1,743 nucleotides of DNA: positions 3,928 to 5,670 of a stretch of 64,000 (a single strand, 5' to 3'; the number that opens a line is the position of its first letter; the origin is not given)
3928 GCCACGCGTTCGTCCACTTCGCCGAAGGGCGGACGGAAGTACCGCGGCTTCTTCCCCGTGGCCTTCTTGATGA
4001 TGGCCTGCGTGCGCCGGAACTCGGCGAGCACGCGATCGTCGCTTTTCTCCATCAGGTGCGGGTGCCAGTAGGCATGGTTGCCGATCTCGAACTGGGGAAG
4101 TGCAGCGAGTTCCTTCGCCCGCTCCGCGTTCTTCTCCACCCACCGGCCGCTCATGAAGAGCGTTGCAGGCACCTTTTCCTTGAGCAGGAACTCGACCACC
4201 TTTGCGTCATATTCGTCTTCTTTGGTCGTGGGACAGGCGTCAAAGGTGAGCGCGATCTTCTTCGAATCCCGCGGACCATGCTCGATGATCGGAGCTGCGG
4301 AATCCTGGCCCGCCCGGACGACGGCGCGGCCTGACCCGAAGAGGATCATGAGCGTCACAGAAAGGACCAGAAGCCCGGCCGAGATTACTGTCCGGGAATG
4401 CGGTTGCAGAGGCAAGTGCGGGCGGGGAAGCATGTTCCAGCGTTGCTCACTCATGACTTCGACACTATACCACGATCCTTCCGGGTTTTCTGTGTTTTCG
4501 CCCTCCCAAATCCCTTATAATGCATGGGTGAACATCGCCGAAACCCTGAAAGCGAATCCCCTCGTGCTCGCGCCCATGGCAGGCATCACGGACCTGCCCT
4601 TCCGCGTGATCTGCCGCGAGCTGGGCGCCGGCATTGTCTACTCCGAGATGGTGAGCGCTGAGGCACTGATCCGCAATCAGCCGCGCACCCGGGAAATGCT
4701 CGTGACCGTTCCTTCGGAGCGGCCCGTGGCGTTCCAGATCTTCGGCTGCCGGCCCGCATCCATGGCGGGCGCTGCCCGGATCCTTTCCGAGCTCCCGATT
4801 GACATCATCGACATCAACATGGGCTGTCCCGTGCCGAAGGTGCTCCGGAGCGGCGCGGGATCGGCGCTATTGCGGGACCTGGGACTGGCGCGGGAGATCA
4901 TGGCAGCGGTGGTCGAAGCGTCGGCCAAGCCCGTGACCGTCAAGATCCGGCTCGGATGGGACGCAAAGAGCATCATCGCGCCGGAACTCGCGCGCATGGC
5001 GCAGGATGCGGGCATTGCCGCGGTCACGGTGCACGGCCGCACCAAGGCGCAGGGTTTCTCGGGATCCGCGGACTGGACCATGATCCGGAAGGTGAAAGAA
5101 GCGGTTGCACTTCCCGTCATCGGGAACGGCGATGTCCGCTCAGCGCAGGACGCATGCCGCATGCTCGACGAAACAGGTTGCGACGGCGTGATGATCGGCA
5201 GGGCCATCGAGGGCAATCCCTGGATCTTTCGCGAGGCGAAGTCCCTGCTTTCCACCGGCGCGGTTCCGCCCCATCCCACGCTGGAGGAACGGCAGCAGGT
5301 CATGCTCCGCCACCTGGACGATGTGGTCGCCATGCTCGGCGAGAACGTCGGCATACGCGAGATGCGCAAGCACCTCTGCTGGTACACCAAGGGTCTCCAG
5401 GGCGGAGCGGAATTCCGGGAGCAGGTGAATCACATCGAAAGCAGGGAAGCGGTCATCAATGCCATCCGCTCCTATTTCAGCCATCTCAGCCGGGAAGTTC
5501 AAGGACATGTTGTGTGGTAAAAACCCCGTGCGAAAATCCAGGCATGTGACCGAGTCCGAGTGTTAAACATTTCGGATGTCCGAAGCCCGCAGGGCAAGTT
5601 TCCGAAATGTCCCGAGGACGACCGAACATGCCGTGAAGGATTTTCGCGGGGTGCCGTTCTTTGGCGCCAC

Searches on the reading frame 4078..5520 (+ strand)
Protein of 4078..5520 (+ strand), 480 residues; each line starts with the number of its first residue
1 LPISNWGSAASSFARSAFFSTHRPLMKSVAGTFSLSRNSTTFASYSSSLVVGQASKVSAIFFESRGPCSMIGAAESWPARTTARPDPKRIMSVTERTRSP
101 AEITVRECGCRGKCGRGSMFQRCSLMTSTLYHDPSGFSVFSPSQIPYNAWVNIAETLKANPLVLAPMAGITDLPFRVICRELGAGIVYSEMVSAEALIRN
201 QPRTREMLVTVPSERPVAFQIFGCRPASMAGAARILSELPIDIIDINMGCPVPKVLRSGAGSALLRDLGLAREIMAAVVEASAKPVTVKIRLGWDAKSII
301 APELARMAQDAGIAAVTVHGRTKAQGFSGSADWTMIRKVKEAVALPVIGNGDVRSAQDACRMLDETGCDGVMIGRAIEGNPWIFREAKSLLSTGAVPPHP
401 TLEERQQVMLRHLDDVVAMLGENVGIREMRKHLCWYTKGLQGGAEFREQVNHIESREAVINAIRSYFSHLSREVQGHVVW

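Call 26: find_encoding_contigs(protein=window:4078-5520:+, flank=10000, max_places=4)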
Protein window:4078-5520:+ (480 aa): no gene with exactly this product is on record in the collection.

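Call 30: search_protein_families(library=pfam, proteins=[window:4078-5520:+])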
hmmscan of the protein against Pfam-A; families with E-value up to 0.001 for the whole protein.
window:4078-5520:+ (480 aa): 4 families
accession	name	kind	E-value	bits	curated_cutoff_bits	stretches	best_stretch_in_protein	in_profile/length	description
PF01207.24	Dus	-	1.7e-100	336.5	20.4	1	164-462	2-301/311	Dihydrouridine synthase (Dus)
PF01180.27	DHO_dh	-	6.3e-06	26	27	1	241-387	120-283/291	Dihydroorotate dehydrogenase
PF00977.27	His_biosynth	-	0.0002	21.4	23.6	1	278-377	125-222/228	Histidine biosynthesis protein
PF05690.20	ThiG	-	0.00033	20.5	23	1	304-379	136-209/247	Thiazole biosynthesis protein ThiG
